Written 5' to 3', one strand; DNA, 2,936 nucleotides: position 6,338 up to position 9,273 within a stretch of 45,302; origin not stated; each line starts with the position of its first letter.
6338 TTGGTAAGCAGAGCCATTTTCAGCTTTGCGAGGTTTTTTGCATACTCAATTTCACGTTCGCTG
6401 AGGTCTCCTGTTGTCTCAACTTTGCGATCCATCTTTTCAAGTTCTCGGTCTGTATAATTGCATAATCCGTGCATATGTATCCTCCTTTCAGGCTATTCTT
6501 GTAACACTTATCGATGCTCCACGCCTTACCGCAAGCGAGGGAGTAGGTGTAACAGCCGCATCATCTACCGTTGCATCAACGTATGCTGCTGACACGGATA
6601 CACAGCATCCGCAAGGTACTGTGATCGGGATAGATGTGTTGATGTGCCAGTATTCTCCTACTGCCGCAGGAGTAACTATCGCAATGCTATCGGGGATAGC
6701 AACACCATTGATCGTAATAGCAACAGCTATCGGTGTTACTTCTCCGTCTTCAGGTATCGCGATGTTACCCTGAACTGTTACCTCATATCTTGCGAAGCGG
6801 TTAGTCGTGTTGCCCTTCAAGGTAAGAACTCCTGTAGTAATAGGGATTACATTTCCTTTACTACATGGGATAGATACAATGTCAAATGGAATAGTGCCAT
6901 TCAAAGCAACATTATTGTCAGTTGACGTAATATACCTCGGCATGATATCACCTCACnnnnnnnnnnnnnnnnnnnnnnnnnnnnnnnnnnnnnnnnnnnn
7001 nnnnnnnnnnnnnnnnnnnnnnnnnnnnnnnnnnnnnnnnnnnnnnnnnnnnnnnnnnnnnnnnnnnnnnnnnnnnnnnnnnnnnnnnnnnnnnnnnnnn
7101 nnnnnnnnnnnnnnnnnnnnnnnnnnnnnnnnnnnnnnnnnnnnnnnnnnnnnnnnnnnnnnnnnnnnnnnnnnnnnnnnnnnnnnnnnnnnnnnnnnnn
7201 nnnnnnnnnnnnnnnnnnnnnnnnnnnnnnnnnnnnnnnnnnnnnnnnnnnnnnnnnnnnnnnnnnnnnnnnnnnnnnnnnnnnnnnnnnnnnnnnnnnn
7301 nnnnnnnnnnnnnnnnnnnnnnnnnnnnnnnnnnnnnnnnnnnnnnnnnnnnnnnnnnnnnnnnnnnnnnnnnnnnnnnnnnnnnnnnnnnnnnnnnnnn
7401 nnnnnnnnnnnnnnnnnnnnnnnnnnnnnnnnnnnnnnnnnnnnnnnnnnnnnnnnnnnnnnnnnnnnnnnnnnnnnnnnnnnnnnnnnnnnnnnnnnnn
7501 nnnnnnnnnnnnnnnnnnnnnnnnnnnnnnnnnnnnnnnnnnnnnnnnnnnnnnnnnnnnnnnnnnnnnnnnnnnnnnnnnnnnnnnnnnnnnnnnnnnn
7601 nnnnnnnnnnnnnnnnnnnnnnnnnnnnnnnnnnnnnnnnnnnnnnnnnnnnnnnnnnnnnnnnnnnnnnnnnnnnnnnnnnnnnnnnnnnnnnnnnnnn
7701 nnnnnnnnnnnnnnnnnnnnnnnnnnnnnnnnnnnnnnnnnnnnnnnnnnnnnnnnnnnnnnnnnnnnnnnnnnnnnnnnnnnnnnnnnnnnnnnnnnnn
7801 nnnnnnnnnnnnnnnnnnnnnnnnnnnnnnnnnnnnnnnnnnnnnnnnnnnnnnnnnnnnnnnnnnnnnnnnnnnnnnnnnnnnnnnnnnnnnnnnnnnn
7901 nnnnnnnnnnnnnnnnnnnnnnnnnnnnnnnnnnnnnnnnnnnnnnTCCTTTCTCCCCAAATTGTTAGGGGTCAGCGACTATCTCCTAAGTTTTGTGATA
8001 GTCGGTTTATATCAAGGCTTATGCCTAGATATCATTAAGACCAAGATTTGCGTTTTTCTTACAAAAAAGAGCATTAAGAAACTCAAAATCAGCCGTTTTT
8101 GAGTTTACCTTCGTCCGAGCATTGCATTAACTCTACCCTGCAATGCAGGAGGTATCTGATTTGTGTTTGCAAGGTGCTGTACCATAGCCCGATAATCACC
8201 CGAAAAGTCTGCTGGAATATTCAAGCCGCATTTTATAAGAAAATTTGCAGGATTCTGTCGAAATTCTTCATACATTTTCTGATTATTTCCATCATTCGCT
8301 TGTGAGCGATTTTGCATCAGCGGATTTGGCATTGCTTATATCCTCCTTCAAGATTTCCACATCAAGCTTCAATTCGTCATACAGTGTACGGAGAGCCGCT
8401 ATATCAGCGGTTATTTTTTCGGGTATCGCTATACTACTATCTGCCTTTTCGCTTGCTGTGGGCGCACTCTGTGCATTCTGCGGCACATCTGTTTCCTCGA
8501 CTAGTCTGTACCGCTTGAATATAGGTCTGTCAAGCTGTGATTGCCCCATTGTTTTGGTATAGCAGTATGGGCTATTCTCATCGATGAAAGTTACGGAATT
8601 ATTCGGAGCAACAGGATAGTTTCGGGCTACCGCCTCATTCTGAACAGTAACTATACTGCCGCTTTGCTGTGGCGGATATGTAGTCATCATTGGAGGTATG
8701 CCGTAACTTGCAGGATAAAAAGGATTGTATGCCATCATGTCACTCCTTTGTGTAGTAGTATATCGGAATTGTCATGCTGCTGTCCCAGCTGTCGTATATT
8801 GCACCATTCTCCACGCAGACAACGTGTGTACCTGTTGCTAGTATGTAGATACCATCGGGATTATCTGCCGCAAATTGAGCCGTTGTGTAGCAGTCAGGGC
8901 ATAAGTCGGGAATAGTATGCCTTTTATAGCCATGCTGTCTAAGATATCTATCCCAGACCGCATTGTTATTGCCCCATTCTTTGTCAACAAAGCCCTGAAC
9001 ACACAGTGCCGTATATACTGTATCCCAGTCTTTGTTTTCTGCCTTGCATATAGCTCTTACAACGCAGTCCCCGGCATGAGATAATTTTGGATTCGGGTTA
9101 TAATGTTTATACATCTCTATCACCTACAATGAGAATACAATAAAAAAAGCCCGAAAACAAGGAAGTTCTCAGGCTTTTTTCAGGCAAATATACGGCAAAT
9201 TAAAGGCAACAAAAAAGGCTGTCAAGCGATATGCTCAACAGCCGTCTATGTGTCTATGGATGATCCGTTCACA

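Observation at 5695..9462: Seven-gene cargo block of compositionally odd proteins behind a region-4-like regulator and tandem terminators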

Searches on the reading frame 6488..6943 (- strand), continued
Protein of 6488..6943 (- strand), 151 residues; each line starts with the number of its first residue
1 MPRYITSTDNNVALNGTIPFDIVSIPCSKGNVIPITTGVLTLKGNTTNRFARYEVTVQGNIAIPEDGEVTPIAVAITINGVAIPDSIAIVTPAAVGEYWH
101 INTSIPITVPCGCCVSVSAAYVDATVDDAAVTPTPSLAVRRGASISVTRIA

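Call 90: search_solved_structures(query=A2, max_evalue=10, show_alignments=0)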
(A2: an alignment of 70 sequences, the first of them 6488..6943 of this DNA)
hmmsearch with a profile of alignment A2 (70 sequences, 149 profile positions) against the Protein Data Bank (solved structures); distinct sequences matched with E-value up to 10: 1.
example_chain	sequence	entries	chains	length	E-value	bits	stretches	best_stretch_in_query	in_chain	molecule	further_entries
3gfo_A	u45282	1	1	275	0.52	13.1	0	23-72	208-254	Cobalt import ATP-binding protein cbiO 1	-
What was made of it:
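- The link to BclA/BxpB is fold only (call 90).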

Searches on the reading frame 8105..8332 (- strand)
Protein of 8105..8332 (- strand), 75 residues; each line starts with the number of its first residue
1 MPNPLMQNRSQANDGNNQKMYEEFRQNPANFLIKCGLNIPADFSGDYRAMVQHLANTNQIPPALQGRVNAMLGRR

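Call 4: search_protein_families(library=pfam, proteins=[window:8105-8332:-], max_evalue=1)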
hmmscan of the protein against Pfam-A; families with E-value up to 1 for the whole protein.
window:8105-8332:- (75 aa): 0 families

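Call 5: search_protein_families(library=phrogs, proteins=[window:8105-8332:-], max_evalue=0.1)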
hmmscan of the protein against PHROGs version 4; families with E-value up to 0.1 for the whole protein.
window:8105-8332:- (75 aa): 0 families
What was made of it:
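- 8105..8332 (-): 75-aa small Gln-rich helical protein. No family hit (calls 4, 5).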

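Call 7: search_protein_families(library=ncbifam, proteins=[window:8105-8332:-], max_evalue=0.1)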
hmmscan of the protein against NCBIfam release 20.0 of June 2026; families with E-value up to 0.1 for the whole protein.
window:8105-8332:- (75 aa): 1 family
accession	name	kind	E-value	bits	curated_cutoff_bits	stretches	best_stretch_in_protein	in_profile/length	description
NF038237.1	retron_Ec67_fus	exception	0.073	11.5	450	1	15-60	243-288/572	retron Ec67 family RNA-directed DNA polymerase/endonuclease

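Call 57: search_protein_families(library=padloc, proteins=[window:8105-8332:-], max_evalue=0.1)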
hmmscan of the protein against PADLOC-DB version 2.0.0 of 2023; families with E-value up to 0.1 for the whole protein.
window:8105-8332:- (75 aa): 2 families
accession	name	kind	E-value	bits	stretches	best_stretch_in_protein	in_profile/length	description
PDLC02963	RT-Toprim_I-C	-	0.044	10.3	1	12-61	238-287/552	single gene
PDLC02966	RT-Toprim_I-C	-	0.049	10.1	1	13-60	244-291/568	single gene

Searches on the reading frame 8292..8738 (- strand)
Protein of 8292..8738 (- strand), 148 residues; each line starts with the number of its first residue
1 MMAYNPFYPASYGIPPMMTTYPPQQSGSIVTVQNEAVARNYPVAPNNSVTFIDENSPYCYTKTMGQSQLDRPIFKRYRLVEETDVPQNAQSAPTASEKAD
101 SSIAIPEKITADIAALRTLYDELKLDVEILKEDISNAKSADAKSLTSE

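Call 4: search_protein_families(library=pfam, proteins=[window:8292-8738:-], max_evalue=1)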
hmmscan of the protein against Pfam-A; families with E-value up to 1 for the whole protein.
window:8292-8738:- (148 aa): 1 family
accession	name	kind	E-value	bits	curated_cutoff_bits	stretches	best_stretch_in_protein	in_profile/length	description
PF02183.23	HALZ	-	0.13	12.9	28.1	1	114-133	8-27/43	Homeobox associated leucine zipper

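Call 5: search_protein_families(library=phrogs, proteins=[window:8292-8738:-], max_evalue=0.1)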
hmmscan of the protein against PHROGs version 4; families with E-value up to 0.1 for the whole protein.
window:8292-8738:- (148 aa): 3 families
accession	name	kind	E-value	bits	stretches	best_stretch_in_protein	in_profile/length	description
phrog_21718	-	unknown function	6e-12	46.8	1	22-126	48-143/159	-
phrog_21833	-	unknown function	0.016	15.9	1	28-111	10-97/147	-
phrog_35017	-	unknown function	0.075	14.3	0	107-137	29-59/79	-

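Call 7: search_protein_families(library=ncbifam, proteins=[window:8292-8738:-], max_evalue=0.1)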
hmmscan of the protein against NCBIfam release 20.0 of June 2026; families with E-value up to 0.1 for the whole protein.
window:8292-8738:- (148 aa): 0 families

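Call 57: search_protein_families(library=padloc, proteins=[window:8292-8738:-], max_evalue=0.1)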
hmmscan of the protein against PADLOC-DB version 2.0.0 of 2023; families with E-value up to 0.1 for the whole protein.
window:8292-8738:- (148 aa): 0 families

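Call 99: search_protein_families(library=phrogs, alignment_id=A6, max_evalue=0.001)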
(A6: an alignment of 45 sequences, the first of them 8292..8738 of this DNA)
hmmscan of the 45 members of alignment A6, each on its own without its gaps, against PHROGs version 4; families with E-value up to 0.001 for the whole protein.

A. member 1, window:8292-8738:- (148 aa): 1 family
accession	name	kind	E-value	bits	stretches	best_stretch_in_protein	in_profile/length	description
phrog_21718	-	unknown function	6e-12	46.8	1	22-126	48-143/159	-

B. families by the number of members that match (of 45 scanned): 2 families
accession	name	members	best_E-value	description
phrog_21718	-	43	1.1e-29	-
phrog_1535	-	1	0.0006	tail length tape measure protein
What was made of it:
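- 8292..8738 (-): 148-aa protein: a Pro/Gln/Tyr-rich N-terminus, a conserved domain of about 45 aa, and a short acidic coiled coil. It matches phrog_21718 in 43/45 relatives (call 99).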

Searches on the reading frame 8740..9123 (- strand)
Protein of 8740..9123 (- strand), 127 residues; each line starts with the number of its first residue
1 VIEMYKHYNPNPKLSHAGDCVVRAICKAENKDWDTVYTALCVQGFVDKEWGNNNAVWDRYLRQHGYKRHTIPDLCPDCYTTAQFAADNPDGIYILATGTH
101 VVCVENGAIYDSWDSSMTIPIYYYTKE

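Call 4: search_protein_families(library=pfam, proteins=[window:8740-9123:-], max_evalue=1)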
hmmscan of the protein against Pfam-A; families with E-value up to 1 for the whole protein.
window:8740-9123:- (127 aa): 0 families

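Call 5: search_protein_families(library=phrogs, proteins=[window:8740-9123:-], max_evalue=0.1)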
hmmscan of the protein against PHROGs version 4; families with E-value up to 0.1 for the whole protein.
window:8740-9123:- (127 aa): 2 families
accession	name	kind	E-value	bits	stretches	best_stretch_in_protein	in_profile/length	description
phrog_3754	-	unknown function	5.8e-31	108.7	1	1-125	4-142/145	-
phrog_15863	-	unknown function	2.1e-07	31.6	1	5-117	3-111/312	-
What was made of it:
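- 8740..9123 (-): 127-aa predicted Cys-His-Asp enzyme (gene callers start it at ATG 9114, giving 124 aa) with a CPxC motif. It matches phrog_3754, of unknown function (call 5).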

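Call 7: search_protein_families(library=ncbifam, proteins=[window:8740-9123:-], max_evalue=0.1)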
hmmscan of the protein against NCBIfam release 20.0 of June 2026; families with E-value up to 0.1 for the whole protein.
window:8740-9123:- (127 aa): 0 families

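Call 10: search_solved_structures(query=window:8740-9123:-, max_evalue=10, show_alignments=2)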
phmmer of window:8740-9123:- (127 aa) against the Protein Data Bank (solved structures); distinct sequences matched with E-value up to 10: 0.

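Call 43: search_solved_structures(query=A4, max_evalue=10, show_alignments=3)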
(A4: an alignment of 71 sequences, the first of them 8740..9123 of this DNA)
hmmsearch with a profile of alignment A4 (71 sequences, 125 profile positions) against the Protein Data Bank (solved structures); distinct sequences matched with E-value up to 10: 1.
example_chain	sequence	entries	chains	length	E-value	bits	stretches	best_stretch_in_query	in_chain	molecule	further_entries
7c10_A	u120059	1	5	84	1.1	12.6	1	69-86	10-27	Glutaredoxin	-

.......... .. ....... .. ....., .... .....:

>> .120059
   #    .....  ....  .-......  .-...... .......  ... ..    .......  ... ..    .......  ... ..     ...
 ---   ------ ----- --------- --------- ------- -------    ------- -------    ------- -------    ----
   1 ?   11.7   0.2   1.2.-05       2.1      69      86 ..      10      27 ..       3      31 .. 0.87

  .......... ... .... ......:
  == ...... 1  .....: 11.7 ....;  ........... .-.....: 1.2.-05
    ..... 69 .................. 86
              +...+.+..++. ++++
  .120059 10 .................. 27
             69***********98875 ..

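Call 44: search_protein_families(library=pfam, alignment_id=A4, max_evalue=1)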
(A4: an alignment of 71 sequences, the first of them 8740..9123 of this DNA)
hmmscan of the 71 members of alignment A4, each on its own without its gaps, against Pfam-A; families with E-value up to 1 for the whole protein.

A. member 1, window:8740-9123:- (127 aa): 0 families

B. families by the number of members that match (of 71 scanned): 27 families (the first 25 are shown)
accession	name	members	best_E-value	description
PF13542.12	HTH_Tnp_ISL3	12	0.006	Helix-turn-helix domain of transposase family ISL3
PF06527.16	TniQ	3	0.091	TniQ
PF21820.2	DUF6886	2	0.02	Family of unknown function (DUF6886)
PF00286.25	Flexi_CP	2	0.021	Viral coat protein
PF11115.13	DUF2623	2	0.064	Protein of unknown function (DUF2623)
PF18745.7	SNAD2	2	0.14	Secreted Novel AID/APOBEC-like Deaminase 2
PF08480.16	Disaggr_assoc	1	0.0033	Disaggregatase related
PF05977.19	MFS_3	1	0.0098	Transmembrane secretion effector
PF15064.11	CATSPERG_beta-prop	1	0.027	CATSPERG beta-propeller domain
PF18866.6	CxC7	1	0.044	CxC7 like cysteine cluster associated with KDZ transposases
PF16743.10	PliI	1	0.047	Periplasmic lysozyme inhibitor of I-type lysozyme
PF02428.20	Prot_inhib_II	1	0.067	Potato type II proteinase inhibitor family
PF14071.11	YlbD_coat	1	0.087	Putative coat protein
PF08513.17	LisH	1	0.095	LisH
PF06544.18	Prp3_C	1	0.1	Small nuclear ribonucleoprotein Prp3, C-terminal domain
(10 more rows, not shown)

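Call 50: search_dna_similar(query=window:8740-9123:-, collection=phages, mode=protein, max_rows=40, max_evalue=0.001)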
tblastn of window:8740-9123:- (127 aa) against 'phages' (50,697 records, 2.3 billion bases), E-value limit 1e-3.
Records with a match: 52; places in all: 52; records where one place covers at least 80% of the query: 51.
Best place of each record, by identity: <60% 52.
By first word of the organism name: Bacillus 23; Prevotella 15; Bacteriophage 8; Dulem 2; Geobacillus 2; Butyrivibrio 1; bajarodcaudo 1.
By host as written in the record: Prevotella sp. 15; Bacillus anthracis Sterne 10; - 9; Bacillus anthracis 5; Bacillus cereus 4; Geobacillus kaustophilus ATCC 8005 2; Bacillus cereus VKM B-370 2; Propithecus coquereli 1; and 4 more.
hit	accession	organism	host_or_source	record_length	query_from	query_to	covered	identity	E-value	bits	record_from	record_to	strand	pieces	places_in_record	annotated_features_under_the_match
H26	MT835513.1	Bacteriophage sp.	human fecal samples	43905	3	127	98%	55.2%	2e-43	156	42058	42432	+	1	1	record has no annotation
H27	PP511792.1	Dulem virus 33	Propithecus coquereli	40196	4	127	98%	51.6%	4e-39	144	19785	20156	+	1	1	hypothetical protein (x2)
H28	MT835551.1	Bacteriophage sp.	human fecal samples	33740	5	126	96%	50.8%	8e-36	134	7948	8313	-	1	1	record has no annotation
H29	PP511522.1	Dulem virus 35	Varecia variegata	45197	2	127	99%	46.8%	1e-31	122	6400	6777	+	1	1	hypothetical protein (x3)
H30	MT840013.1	Bacteriophage sp.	human fecal samples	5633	1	127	100%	44.5%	4e-29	115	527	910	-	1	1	record has no annotation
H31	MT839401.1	Bacteriophage sp.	human fecal samples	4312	1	127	100%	43.8%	2e-28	113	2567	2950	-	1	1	record has no annotation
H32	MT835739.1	Bacteriophage sp.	human fecal samples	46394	1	126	99%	43.3%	2e-27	110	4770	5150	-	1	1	record has no annotation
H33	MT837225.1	Bacteriophage sp.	human fecal samples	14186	3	126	98%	43.5%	2e-29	116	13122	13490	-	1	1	record has no annotation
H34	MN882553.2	Butyrivibrio virus Ceridwen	Butyrivibrio fibrisolvens DSM 3071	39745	2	126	98%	42.4%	9e-30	117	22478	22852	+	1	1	hypothetical protein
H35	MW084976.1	Bacillus phage Kirov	Bacillus cereus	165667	6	126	95%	42.6%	7e-23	98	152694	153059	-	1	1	putative peptidase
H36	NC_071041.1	Bacillus phage Kirov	Bacillus cereus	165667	6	126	95%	42.6%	7e-23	98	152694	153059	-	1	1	putative peptidase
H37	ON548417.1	Bacillus phage vB_BanS-Thrax1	Bacillus anthracis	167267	6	126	95%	42.3%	2e-22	96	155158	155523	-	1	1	hypothetical protein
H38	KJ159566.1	Geobacillus phage GBK2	Geobacillus kaustophilus ATCC 8005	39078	1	114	90%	42.6%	3e-22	96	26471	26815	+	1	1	hypothetical protein (x2)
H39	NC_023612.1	Geobacillus phage GBK2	Geobacillus kaustophilus ATCC 8005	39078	1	114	90%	42.6%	3e-22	96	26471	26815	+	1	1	hypothetical protein (x2)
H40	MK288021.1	Bacillus phage pW2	Bacillus cereus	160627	6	126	95%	39.8%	1e-19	89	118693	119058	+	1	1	hypothetical protein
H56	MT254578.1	Bacillus phage Izhevsk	Bacillus cereus VKM B-370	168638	6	126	95%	35.2%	3e-18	84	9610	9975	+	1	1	putative peptidase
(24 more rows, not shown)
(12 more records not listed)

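Call 52: get_annotated_region(hit=H56, flank=6000)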
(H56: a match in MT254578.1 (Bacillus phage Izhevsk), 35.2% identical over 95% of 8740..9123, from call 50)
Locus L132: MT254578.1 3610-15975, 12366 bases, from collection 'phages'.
description: Bacillus phage Izhevsk, complete genome.
organism: Bacillus phage Izhevsk (NCBI taxid 2724322)
taxonomy: Viruses; Duplodnaviria; Heunggongvirae; Uroviricota; Caudoviricetes; Joanripponvirinae; Tsamsavirus; Tsamsavirus izhevsk
host: Bacillus cereus VKM B-370; source: soil sample; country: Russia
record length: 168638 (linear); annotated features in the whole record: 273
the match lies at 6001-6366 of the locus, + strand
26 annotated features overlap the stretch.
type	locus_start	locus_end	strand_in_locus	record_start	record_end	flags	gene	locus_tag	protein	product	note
CDS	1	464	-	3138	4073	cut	-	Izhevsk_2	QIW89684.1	hypothetical protein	-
CDS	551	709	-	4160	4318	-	-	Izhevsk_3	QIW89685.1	hypothetical protein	-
CDS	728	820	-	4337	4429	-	-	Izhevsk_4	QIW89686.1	hypothetical protein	-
CDS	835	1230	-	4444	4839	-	-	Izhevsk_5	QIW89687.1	hypothetical protein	-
CDS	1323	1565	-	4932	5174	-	-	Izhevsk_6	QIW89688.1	hypothetical protein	-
CDS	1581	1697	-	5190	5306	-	-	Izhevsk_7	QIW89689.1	hypothetical protein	-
CDS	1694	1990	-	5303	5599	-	-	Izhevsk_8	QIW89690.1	hypothetical protein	-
CDS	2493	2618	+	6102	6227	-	-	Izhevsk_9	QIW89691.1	hypothetical protein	-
CDS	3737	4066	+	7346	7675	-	-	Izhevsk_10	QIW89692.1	hypothetical protein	-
CDS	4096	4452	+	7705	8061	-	-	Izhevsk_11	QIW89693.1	hypothetical protein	-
CDS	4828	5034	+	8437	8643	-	-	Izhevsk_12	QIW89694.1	hypothetical protein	-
CDS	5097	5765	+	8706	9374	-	-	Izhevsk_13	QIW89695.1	serine/threonine protein kinase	-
CDS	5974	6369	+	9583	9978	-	-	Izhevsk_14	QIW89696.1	putative peptidase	-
CDS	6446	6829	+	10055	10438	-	-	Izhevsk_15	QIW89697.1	putative signal peptide-containing lipoprotein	-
CDS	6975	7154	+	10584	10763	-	-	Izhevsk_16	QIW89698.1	hypothetical protein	-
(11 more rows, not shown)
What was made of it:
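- The 127-aa family occurs alone in the early regions of other phages (call 52), so it may have a host-directed role unrelated to any fibre. The 127-aa family lies in early host-takeover regions next to an Ocr-like protein and a Ser/Thr kinase in Bacillus phages (call 52). The 127-aa family occurs alone elsewhere (calls 50, 52).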

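Call 53: get_annotated_region(hit=H38, flank=5000)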
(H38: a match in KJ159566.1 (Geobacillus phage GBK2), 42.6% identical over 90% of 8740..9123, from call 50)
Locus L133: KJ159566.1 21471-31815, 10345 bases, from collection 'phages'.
description: Geobacillus phage GBK2, complete genome.
organism: Geobacillus phage GBK2 (NCBI taxid 1458842)
taxonomy: Viruses; Duplodnaviria; Heunggongvirae; Uroviricota; Caudoviricetes
host: Geobacillus kaustophilus ATCC 8005; source: -; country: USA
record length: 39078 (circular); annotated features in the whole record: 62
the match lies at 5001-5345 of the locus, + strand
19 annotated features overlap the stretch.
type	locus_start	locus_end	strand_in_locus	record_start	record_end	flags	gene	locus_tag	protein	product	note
CDS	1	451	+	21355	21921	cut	-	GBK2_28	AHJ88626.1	hypothetical protein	-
CDS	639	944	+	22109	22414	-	-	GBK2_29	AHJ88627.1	hypothetical protein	-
CDS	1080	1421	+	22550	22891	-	-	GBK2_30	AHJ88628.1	hypothetical protein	-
CDS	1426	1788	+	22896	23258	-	-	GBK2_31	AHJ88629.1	hypothetical protein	-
CDS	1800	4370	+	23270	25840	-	-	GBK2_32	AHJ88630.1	hypothetical protein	-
CDS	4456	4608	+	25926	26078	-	-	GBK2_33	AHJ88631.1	hypothetical protein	-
CDS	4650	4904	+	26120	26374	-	-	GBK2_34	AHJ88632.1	hypothetical protein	-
CDS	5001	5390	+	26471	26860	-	-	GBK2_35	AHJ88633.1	hypothetical protein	-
CDS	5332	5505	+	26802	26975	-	-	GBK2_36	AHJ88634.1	hypothetical protein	-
CDS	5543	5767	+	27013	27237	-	-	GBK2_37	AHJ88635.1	hypothetical protein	-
CDS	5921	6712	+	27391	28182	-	-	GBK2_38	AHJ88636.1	recombinase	-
CDS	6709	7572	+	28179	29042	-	-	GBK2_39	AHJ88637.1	RecT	-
CDS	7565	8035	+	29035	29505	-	-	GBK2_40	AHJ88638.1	SSB protein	-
CDS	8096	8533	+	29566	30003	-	-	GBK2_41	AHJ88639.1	hypothetical protein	-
CDS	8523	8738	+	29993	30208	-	-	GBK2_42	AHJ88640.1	hypothetical protein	-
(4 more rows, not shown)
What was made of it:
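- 8740..9123 (-): Relatives stand alone in the early regions of Bacillus Tsamsa-like phages, where they are annotated 'putative peptidase', and also occur in phage GBK2 and Lak megaphages (calls 50, 52, 53).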

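Call 57: search_protein_families(library=padloc, proteins=[window:8740-9123:-], max_evalue=0.1)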
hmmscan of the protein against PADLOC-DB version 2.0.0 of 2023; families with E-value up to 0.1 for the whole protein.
window:8740-9123:- (127 aa): 0 families
